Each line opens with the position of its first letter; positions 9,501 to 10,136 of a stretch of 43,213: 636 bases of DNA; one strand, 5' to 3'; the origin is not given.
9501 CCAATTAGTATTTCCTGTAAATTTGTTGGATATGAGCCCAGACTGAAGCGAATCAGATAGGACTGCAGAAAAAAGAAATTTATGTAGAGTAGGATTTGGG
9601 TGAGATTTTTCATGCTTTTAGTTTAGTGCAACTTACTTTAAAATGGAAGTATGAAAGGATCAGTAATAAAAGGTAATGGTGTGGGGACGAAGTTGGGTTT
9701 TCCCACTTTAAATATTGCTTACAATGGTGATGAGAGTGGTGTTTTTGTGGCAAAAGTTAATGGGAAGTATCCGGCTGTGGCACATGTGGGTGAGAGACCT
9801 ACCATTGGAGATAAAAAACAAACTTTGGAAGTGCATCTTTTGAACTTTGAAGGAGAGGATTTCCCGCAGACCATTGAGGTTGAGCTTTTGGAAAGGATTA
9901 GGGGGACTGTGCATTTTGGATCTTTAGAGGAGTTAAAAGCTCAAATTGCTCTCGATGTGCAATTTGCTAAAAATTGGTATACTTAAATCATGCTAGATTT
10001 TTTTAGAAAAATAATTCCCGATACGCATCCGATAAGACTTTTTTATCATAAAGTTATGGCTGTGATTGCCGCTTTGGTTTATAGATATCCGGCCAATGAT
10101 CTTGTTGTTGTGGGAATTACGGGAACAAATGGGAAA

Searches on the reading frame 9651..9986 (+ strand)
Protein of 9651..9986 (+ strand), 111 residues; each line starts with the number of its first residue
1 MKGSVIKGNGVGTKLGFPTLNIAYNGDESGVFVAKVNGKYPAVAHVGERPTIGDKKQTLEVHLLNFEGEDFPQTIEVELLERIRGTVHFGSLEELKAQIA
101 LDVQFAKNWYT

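Call 92: search_protein_families(library=pfam, proteins=[window:9651-9986:+], max_evalue=0.001)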
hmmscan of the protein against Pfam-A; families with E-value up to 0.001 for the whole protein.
window:9651-9986:+ (111 aa): 1 family
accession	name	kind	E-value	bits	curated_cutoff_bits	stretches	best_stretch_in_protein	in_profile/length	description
PF01687.23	Flavokinase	-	6.3e-30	104.4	19.6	1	1-109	7-123/124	Riboflavin kinase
